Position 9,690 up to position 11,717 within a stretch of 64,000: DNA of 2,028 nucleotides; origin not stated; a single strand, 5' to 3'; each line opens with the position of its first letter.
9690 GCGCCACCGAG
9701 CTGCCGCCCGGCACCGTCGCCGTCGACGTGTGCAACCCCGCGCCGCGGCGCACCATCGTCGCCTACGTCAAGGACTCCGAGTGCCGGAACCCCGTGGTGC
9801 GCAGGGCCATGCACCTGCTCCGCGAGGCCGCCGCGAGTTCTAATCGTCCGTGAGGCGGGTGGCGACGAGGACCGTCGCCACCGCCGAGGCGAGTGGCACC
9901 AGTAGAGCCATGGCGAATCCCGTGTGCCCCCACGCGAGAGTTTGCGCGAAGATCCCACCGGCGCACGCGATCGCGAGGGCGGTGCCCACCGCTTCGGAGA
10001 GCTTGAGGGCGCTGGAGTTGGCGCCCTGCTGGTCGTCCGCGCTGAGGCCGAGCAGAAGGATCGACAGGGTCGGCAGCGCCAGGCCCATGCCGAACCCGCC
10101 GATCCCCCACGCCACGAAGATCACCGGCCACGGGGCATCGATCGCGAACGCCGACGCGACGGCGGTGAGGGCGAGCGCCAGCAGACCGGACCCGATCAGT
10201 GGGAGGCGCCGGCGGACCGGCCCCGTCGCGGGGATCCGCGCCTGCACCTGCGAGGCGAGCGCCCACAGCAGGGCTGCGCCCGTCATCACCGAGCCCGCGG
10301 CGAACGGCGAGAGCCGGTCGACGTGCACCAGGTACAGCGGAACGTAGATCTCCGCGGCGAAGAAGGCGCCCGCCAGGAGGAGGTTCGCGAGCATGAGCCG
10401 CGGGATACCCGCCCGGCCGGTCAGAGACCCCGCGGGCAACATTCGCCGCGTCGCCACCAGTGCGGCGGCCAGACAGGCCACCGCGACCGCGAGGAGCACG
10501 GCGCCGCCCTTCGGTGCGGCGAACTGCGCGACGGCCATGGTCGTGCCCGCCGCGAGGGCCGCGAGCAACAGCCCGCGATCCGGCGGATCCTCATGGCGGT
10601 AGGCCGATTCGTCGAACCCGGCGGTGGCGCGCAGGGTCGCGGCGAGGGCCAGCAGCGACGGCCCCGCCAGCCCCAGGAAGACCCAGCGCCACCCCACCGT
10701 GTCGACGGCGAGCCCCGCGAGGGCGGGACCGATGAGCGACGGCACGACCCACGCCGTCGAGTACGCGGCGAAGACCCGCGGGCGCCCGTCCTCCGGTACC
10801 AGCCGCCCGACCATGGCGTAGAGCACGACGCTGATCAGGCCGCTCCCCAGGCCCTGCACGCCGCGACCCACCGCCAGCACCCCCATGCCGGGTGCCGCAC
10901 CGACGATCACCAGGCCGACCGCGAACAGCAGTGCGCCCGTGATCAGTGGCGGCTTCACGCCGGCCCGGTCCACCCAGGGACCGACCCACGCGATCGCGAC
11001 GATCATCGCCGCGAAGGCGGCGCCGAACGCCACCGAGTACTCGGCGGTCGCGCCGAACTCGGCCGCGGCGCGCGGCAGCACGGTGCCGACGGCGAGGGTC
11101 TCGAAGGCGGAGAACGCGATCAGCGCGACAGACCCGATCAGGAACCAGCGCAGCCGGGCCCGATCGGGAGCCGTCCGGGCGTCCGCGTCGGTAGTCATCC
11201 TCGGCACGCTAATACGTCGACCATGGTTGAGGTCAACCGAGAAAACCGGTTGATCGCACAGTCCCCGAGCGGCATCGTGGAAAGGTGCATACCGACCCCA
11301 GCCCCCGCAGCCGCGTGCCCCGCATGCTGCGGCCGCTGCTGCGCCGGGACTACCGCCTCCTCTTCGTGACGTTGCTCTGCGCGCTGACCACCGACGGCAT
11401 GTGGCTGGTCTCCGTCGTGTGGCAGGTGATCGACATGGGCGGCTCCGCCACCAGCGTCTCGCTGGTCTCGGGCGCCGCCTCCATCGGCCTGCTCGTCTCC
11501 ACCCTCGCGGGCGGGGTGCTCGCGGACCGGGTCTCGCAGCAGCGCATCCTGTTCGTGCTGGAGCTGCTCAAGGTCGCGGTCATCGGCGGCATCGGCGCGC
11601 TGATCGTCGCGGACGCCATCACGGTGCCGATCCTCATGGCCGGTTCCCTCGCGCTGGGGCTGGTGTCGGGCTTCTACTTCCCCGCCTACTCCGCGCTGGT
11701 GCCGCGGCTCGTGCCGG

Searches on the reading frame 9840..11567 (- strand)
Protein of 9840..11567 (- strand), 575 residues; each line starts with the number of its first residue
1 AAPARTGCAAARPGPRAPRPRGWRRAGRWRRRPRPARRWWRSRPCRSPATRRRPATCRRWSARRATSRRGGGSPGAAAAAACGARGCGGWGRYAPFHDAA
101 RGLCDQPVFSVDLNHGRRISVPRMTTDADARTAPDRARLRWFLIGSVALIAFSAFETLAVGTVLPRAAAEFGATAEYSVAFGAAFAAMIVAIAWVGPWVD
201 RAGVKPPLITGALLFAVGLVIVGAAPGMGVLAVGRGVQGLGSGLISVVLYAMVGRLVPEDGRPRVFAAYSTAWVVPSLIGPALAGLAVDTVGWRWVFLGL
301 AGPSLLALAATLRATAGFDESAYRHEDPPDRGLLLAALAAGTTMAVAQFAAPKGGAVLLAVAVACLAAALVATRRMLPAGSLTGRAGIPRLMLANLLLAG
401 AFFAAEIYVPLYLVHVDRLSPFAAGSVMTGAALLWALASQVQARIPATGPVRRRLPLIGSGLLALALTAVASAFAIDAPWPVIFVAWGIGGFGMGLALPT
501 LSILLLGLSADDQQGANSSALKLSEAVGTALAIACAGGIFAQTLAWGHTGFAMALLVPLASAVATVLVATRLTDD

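Call 105: search_protein_families(library=pfam, proteins=[window:9840-11567:-], max_evalue=0.001)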
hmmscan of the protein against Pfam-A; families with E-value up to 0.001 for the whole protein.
window:9840-11567:- (575 aa): 2 families
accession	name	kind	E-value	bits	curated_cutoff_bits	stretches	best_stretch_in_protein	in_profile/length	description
PF07690.21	MFS_1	-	1.1e-32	113.8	33.4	2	150-464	5-281/347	Major Facilitator Superfamily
PF00083.30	Sugar_tr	-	2.1e-09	37.2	22.3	1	173-309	44-186/452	Sugar (and other) transporter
